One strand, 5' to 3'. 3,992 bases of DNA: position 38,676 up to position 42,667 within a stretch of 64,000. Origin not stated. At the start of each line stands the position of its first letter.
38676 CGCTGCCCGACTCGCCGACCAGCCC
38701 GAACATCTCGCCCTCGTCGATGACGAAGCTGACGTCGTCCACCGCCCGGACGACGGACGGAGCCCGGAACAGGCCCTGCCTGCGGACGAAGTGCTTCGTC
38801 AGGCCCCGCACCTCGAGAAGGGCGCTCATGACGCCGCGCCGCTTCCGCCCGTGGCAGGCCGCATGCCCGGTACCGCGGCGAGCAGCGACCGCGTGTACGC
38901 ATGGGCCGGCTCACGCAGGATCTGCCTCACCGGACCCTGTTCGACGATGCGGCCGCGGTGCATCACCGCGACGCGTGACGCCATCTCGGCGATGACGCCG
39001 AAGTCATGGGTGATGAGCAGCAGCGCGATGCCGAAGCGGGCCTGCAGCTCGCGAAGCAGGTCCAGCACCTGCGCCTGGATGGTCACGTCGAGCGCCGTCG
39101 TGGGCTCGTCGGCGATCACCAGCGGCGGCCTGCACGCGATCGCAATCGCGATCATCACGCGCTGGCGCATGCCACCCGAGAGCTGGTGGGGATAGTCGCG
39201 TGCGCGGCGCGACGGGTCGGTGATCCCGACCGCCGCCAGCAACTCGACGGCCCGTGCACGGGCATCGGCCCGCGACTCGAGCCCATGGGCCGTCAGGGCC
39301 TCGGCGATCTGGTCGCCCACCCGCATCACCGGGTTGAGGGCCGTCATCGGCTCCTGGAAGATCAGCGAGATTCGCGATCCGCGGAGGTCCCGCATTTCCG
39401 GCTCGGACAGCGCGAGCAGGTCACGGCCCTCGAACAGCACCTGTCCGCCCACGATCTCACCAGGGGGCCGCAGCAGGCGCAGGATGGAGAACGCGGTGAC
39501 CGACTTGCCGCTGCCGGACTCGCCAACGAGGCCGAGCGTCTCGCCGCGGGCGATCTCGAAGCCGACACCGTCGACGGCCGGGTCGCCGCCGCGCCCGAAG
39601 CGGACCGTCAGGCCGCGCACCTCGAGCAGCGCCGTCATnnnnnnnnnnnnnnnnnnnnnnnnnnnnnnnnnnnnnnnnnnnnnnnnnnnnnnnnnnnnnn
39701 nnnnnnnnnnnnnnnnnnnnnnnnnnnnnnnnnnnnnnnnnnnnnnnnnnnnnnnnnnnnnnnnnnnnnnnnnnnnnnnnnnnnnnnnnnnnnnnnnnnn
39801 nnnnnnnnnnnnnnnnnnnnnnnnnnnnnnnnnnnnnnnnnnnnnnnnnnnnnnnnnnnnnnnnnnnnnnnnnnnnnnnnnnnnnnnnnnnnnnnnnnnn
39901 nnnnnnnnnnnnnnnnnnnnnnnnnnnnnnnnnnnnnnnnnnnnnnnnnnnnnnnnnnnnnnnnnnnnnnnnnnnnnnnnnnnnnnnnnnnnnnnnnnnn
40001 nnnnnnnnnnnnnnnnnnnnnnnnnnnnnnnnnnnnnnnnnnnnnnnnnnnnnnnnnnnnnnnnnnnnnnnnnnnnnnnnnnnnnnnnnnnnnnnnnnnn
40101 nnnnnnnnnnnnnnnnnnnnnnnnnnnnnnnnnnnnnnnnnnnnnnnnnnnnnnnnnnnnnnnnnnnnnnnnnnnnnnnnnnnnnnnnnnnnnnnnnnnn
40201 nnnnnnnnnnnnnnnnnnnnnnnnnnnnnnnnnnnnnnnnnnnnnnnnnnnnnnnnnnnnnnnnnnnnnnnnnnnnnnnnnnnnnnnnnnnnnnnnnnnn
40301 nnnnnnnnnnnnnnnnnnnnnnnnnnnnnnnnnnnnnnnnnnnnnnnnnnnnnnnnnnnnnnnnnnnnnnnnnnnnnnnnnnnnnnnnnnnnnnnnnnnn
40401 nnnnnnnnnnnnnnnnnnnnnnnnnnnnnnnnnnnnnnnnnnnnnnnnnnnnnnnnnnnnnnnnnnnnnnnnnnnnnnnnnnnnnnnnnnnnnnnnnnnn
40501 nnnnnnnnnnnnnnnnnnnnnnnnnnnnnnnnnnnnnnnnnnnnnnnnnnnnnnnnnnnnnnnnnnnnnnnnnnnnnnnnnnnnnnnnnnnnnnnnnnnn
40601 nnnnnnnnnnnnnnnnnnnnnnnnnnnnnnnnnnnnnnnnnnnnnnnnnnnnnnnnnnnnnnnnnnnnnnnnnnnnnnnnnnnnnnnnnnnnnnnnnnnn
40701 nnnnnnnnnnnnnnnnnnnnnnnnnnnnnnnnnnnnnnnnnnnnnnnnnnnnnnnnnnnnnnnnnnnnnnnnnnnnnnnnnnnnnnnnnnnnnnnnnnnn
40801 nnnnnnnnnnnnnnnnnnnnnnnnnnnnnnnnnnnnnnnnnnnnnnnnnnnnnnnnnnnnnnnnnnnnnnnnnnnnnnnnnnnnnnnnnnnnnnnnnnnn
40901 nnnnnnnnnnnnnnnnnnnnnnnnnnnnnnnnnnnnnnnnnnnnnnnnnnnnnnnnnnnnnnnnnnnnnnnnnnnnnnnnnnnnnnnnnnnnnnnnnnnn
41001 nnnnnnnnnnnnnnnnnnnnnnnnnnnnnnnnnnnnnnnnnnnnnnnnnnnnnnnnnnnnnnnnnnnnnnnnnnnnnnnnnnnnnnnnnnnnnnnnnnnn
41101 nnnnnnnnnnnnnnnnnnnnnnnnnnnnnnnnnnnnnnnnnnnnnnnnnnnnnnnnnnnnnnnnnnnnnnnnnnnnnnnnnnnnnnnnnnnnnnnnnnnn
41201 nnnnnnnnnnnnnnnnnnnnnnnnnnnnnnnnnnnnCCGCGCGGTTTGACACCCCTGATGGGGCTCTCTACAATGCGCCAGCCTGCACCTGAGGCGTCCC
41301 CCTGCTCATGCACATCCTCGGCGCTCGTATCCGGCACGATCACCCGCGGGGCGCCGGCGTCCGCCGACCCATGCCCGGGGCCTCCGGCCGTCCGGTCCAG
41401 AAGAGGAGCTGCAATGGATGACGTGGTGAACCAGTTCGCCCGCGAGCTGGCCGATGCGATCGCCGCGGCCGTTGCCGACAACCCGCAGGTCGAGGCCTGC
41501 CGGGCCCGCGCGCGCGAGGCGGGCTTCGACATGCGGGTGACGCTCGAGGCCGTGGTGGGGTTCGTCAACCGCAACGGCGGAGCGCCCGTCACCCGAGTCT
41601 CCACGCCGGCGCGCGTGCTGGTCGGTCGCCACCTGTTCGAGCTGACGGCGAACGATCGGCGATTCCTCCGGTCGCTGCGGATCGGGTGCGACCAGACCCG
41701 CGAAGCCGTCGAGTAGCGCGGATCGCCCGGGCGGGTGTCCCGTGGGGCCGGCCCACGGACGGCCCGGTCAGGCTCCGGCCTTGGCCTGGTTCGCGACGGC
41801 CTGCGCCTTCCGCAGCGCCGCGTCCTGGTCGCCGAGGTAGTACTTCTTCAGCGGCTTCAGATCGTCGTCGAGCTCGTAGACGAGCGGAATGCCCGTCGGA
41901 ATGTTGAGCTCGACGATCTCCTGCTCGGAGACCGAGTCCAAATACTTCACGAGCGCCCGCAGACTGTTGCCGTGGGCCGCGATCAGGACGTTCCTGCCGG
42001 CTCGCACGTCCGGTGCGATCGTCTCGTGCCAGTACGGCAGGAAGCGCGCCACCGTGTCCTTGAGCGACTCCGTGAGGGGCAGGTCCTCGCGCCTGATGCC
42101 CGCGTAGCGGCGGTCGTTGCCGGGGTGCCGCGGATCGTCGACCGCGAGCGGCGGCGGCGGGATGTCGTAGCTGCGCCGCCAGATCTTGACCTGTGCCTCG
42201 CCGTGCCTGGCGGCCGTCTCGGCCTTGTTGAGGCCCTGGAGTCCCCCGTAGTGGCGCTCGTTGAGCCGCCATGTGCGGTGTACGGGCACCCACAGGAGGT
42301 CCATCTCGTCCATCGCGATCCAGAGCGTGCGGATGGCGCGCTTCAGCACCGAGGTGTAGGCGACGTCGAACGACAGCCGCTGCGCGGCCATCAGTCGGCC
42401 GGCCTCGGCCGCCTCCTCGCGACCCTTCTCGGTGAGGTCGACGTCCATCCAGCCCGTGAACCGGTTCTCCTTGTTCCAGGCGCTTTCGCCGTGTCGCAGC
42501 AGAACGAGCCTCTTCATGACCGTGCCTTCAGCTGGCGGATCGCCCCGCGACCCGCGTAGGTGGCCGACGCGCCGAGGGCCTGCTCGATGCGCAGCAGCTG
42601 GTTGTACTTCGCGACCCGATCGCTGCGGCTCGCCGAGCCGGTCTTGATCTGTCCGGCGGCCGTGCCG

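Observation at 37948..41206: Split methylmalonyl-CoA mutase catalytic subunit translationally coupled to two permease-less peptide/nickel-type ABC ATPases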

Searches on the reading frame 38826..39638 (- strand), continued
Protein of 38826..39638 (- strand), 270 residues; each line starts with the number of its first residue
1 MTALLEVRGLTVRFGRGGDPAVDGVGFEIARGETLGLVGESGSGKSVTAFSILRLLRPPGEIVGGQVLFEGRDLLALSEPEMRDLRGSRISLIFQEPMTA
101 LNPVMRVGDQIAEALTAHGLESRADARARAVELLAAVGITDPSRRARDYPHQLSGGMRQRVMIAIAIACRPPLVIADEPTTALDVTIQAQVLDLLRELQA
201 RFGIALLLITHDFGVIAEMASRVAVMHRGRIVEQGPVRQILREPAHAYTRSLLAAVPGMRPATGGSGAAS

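Call 25: search_solved_structures(query=window:38826-39638:-, max_evalue=1e-40)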
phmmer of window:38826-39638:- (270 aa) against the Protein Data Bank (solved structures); distinct sequences matched with E-value up to 1e-40: 14.
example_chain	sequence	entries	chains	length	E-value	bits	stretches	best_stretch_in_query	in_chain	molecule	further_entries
8j5q_D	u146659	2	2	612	8.5e-125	418.5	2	1-264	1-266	Uncharacterized ABC transporter ATP-binding protein Rv1281c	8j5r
8j5s_D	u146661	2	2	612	4.9e-124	416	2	1-264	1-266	Uncharacterized ABC transporter ATP-binding protein Rv1281c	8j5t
8wd9_D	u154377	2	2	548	5.6e-123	412.6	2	3-260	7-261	Probable dipeptide-transport ATP-binding protein ABC transporter DppD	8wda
8wdb_D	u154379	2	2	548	3.7e-122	409.9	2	3-260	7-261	Probable dipeptide-transport ATP-binding protein ABC transporter DppD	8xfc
8z1v_C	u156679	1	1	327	5.3e-80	271.8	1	3-258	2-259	Dipeptide transport ATP-binding protein DppD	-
8z1w_C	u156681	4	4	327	1.4e-79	270.4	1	3-258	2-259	Dipeptide transport ATP-binding protein DppD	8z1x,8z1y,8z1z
8z21_C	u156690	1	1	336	2.2e-77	263.3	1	3-259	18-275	Oligopeptide transport ATP-binding protein OppD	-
4fwi_B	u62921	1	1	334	1.8e-54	188.2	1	16-257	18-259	ABC-type dipeptide/oligopeptide/nickel transport system, ATPase component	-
8z1v_D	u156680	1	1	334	3.6e-54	187.2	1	21-261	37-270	Dipeptide transport ATP-binding protein DppF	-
8z21_D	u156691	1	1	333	4.5e-54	186.9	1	21-259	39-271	Oligopeptide transport ATP-binding protein OppF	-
8z1w_D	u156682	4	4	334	9.4e-54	185.8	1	21-261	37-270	Dipeptide transport ATP-binding protein DppF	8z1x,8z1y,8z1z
7z15_I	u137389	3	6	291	1e-45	159.5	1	4-256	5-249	Putative phosphonates utilization ATP-binding protein PhnK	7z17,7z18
7z16_I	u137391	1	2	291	2.7e-45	158.1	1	4-256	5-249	Putative phosphonates utilization ATP-binding protein PhnK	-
7z19_I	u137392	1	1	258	2.8e-45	158.1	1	4-256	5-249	Putative phosphonates utilization ATP-binding protein PhnK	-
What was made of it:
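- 38826..39638 (-): ABC1: OppD/DppD-like nucleotide-binding protein, 270 aa, lacking the C-terminal four-cysteine domain. Best solved relatives are M. tuberculosis OppD/DppD and E. coli DppD (call 25).
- Closest known: PhnK/PhnL, ABC ATPases bound to the soluble C-P lyase core. Same: A related ATPase lineage (E 1e-45, call 25) that works without a membrane domain.
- PhnK is a detectable relative at E 1e-45, and it shows that this ATPase lineage can serve a soluble enzyme (call 25).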

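Call 39: find_encoding_contigs(protein=P0110, flank=8000, max_places=2)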
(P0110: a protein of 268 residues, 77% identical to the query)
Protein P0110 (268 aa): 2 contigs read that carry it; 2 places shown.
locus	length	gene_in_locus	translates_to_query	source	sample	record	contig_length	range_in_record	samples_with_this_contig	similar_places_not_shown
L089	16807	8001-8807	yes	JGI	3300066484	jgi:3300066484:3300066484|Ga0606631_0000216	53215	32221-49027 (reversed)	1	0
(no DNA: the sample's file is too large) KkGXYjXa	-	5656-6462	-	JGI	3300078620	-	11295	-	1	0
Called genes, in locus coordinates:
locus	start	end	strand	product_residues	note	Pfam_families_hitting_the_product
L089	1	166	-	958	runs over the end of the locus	PF13180:PDZ_2, PF17820:PDZ_6, PF01590:GAF, PF13185:GAF_2 (weak), PF13492:GAF_3, PF08448:PAS_4, PF00512:HisKA, PF02518:HATPase_c, +4 more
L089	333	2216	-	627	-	PF13620:CarboxypepD_reg, PF00593:TonB_dep_Rec_b-barrel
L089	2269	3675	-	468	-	-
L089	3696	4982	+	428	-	PF00483:NTP_transferase, PF24894:Hexapep_GlmU, PF25084:LbH_EIF2B (weak), PF25247:LbH_GLGC (faint)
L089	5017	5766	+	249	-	PF00300:His_Phos_1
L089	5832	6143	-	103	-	-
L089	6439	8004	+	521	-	PF01642:MM_CoA_mutase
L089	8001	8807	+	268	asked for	PF00005:ABC_tran, PF02463:SMC_N (weak), PF13304:AAA_21 (faint)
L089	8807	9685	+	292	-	PF00005:ABC_tran, PF08352:oligo_HPY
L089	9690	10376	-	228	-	PF02463:SMC_N (faint), PF00005:ABC_tran, PF13304:AAA_21 (faint)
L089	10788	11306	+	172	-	PF05229:SCPU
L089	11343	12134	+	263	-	PF00345:PapD_N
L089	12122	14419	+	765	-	PF00577:Usher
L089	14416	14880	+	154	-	PF05229:SCPU, PF00419:Fimbrial (weak)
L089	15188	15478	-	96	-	-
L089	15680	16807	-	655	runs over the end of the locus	PF16177:ACAS_N, PF00501:AMP-binding, PF13193:AMP-binding_C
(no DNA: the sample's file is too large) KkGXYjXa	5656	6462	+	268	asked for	PF00005:ABC_tran, PF02463:SMC_N (weak), PF13304:AAA_21 (faint)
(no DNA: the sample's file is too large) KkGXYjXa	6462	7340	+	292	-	PF00005:ABC_tran, PF08352:oligo_HPY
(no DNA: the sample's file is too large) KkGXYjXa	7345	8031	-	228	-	PF02463:SMC_N (faint), PF00005:ABC_tran, PF13304:AAA_21 (faint)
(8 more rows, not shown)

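Call 40: find_encoding_contigs(protein=P0031, flank=8000, max_places=1)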
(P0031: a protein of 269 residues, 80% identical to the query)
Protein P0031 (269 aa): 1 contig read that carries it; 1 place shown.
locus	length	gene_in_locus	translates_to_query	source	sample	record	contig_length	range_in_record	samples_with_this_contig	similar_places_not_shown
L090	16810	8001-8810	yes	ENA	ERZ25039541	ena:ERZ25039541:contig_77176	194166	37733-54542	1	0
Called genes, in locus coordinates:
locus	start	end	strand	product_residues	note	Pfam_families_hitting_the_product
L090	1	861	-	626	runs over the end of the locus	PF13620:CarboxypepD_reg, PF00593:TonB_dep_Rec_b-barrel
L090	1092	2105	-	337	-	-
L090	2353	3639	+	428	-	PF00483:NTP_transferase, PF24894:Hexapep_GlmU, PF25084:LbH_EIF2B (weak), PF25247:LbH_GLGC (faint)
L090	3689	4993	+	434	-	PF03952:Enolase_N, PF00113:Enolase_C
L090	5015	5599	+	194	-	PF00300:His_Phos_1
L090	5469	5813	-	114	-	-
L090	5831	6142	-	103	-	-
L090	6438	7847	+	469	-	PF01642:MM_CoA_mutase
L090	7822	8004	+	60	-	PF01642:MM_CoA_mutase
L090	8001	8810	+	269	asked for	PF00005:ABC_tran, PF02463:SMC_N (faint), PF13304:AAA_21 (faint)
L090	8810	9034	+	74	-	PF00005:ABC_tran (weak)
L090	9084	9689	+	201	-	PF00005:ABC_tran, PF08352:oligo_HPY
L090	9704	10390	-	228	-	PF02463:SMC_N (faint), PF00005:ABC_tran, PF13304:AAA_21 (faint)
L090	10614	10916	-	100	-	-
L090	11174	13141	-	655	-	PF16177:ACAS_N, PF00501:AMP-binding, PF13193:AMP-binding_C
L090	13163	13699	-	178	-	PF27404:MJ1491 (weak)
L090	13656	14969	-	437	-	PF07994:NAD_binding_5, PF01658:Inos-1-P_synth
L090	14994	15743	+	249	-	PF08241:Methyltransf_11 (weak)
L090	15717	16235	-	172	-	-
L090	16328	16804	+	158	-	PF03544:TonB_C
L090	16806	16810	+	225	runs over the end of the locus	-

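Call 41: find_encoding_contigs(protein=P0072, flank=8000, max_places=1)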
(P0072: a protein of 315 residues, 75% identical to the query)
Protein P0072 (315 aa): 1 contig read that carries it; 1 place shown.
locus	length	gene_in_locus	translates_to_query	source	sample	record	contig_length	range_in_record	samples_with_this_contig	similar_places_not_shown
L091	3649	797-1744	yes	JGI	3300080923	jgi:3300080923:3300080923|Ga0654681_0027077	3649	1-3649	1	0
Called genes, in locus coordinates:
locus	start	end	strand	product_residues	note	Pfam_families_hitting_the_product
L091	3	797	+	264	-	?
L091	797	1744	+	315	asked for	PF00005:ABC_tran, PF02463:SMC_N (weak), PF13304:AAA_21 (faint), PF08352:oligo_HPY (weak)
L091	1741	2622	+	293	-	PF00005:ABC_tran, PF02463:SMC_N (weak), PF08352:oligo_HPY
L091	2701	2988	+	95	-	-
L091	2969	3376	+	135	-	PF01850:PIN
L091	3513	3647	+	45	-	?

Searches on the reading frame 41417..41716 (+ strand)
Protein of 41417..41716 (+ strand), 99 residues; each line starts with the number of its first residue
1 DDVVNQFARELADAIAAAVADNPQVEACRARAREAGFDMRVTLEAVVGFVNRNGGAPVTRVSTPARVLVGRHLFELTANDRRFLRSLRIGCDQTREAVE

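Call 7: search_protein_families(library=ncbifam, proteins=[window:41417-41716:+], max_evalue=0.00001)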
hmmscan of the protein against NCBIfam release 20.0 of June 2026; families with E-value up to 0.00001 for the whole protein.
window:41417-41716:+ (99 aa): 0 families

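Call 37: find_homologous_proteins(query=window:41417-41716:+, max_evalue=0.001)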
Query window:41417-41716:+ (99 aa): 4423 proteins with E <= 0.001 among 4475 candidates; the best 120 are listed.
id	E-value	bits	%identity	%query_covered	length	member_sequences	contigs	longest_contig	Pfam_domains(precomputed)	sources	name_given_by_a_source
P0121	5.2e-56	205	100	100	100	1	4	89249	-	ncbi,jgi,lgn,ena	jgi:hypothetical protein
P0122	1.2e-47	178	90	100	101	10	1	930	-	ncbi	-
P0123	2.2e-44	167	82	100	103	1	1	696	-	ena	-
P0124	3.1e-44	167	83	95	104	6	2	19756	-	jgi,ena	jgi:hypothetical protein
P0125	3.5e-44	167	84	95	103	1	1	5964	-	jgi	jgi:hypothetical protein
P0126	6.5e-44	166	81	97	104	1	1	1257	-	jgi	-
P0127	8.0e-44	166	85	94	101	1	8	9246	-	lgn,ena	-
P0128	8.9e-44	165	83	95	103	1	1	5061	-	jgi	jgi:hypothetical protein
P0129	1.0e-43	165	85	94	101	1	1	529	-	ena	-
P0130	1.0e-43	165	80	100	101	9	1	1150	-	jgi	jgi:hypothetical protein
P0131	1.1e-43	165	81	100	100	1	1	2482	-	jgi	jgi:hypothetical protein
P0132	1.1e-43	165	80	100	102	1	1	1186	-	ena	-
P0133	1.2e-43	165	83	95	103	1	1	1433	-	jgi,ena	-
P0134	1.5e-43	165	80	100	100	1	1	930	-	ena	-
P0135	2.0e-43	164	81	100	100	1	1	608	-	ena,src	-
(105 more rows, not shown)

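Call 48: predict_structure(alignment_id=A1)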
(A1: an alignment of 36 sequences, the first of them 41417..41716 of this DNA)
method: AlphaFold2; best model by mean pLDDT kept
length: 99 residues; sequences in the alignment: 36
mean_pLDDT: 70.2   pTM: 0.38
mean pLDDT of the five models: 70.2, 69.0, 67.0, 58.2, 51.1
residues with pLDDT >= 90: 9; 70-90: 48; 50-70: 29; < 50: 13
segments of 3 or more residues with pLDDT < 50: 67-70, 94-99
pLDDT, mean of each block of 10 residues (from residue 1): 78 82 87 88 68 61 48 67 74 46
secondary structure, 60 per line:
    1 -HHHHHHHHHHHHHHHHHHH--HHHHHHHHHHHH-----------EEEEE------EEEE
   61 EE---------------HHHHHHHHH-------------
elements in order: H2-20 H23-34 E46-50 E57-62 H78-86

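Call 50: search_protein_representatives(protein=window:41417-41716:+)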
Query: 99 residues. Proteins with E-value up to 0.001 (for the whole library): 313; up to 1e-10: 156; up to 1e-30: 7. The best 150 are listed.
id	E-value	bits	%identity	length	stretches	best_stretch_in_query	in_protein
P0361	1.7e-39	150.1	78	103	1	1-98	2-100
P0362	1.8e-39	150.1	75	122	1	1-99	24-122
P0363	2.8e-33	130.3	69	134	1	1-99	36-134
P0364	4.4e-33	129.7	73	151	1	1-94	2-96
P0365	2.1e-32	127.5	69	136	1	1-99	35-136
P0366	2.3e-31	124.2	72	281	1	1-90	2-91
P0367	2.7e-31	124.0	79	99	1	1-77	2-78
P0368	1.8e-30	121.3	67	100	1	1-99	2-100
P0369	5.0e-29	116.7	60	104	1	2-93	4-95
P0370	5.6e-29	116.6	74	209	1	1-97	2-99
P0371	8.6e-29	116.0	81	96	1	1-70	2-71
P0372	1.1e-26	109.2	77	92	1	1-69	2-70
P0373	1.5e-26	108.8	69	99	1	21-98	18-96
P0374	1.9e-26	108.5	73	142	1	1-74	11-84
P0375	9.3e-26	106.3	59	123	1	2-98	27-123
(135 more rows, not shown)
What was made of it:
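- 41417..41716 (+): Conserved 99-aa gene of unknown function, divergent from the mutase. It is the mutase's most widely conserved neighbour in Acidobacteriota. 313 clusters at 50% identity (call 50).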

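Call 51: fold_search(model_id=the predicted structure, library=pdb)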
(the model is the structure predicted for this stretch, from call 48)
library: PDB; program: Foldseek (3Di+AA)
matches with E <= 10: 73; with E <= 0.001: 0
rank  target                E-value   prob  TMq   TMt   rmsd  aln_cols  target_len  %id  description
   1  8gqg_B                2.3e+00  0.08  0.18  0.06   6.7        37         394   19  Crystal structure of Thioloase from Pseudomonas aeruginosa PAO1 (released 2024-03-13)
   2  6i9r_a                3.7e+00  0.04  0.18  0.21  13.4        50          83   10  Large subunit of the human mitochondrial ribosome in complex with Virginiamycin M and Quinupristin (released 2020-07-08)
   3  9hce_a                3.7e+00  0.03  0.18  0.20  13.4        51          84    8  Mouse mitoribosome large subunit assembly intermediate (without uL16m) bound to MRM3 dimer and the MALSU-L0R8F8-mt-ACP (released 2025-06-18)
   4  8qyx_H2               3.7e+00  0.01  0.11  0.07  16.6        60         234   17  Human 60S ribosomal subunit (released 2024-12-11)
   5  3j9m_a                3.9e+00  0.04  0.19  0.22  14.2        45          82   13  Structure of the human mitochondrial ribosome (class 1) (released 2015-04-15)
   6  6qum_G                4.2e+00  0.04  0.21  0.12  14.1        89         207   24  Thermus thermophilus V/A-type ATPase/synthase, rotational state 1 (released 2019-08-28)
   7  6g13_B                4.2e+00  0.02  0.15  0.14  10.2        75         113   15  C-terminal domain of MERS-CoV nucleocapsid (released 2019-02-27)
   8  6g13_A                4.2e+00  0.01  0.15  0.14  10.0        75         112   15  C-terminal domain of MERS-CoV nucleocapsid (released 2019-02-27)
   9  5y5q_B                4.8e+00  0.05  0.21  0.14   8.8        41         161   12  Crystal structure of the WSSV dUTPase D88N/R158E mutant in complex with dUTP (released 2017-12-06)
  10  3pjv_F                4.8e+00  0.03  0.19  0.15  16.4        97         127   15  Structure of Pseudomonas fluorescence LapD periplasmic domain (released 2011-02-09)
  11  6zm5_a                4.8e+00  0.02  0.15  0.15  19.1        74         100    9  Human mitochondrial ribosome in complex with OXA1L, mRNA, A/A tRNA, P/P tRNA and nascent polypeptide (released 2021-01-13)
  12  2d26_B                5.1e+00  0.06  0.18  0.47   6.9        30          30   23  Active site distortion is sufficient for proteinase inhibit second crystal structure of covalent serpin-proteinase com (released 2005-11-29)
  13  2wua_B                5.1e+00  0.02  0.14  0.05  11.2        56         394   20  Structure of the peroxisomal 3-ketoacyl-CoA thiolase from Sunflower (released 2010-05-12)
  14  1g63_B                5.5e+00  0.08  0.20  0.13   6.8        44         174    9  PEPTIDYL-CYSTEINE DECARBOXYLASE EPID (released 2001-05-03)
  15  5zm6_A                5.5e+00  0.06  0.18  0.06   8.8        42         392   14  Crystal structure of ORP1-ORD in complex with PI(4,5)P2 (released 2019-02-27)
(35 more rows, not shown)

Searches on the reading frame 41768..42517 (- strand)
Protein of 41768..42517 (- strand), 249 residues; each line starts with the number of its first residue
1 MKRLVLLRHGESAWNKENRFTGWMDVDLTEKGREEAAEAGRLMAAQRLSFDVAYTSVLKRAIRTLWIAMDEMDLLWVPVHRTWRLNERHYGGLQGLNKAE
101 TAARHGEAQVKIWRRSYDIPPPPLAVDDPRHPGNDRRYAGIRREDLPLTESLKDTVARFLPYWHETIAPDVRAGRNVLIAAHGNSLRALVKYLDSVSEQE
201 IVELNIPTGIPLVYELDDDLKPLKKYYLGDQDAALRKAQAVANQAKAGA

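Call 4: search_protein_families(library=pfam, proteins=[window:41768-42517:-])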
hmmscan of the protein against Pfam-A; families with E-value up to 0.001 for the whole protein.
window:41768-42517:- (249 aa): 1 family
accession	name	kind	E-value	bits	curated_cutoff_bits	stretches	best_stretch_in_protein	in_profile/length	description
PF00300.27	His_Phos_1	-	7.8e-35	120.7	21.7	1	4-218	1-183/194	Histidine phosphatase superfamily (branch 1)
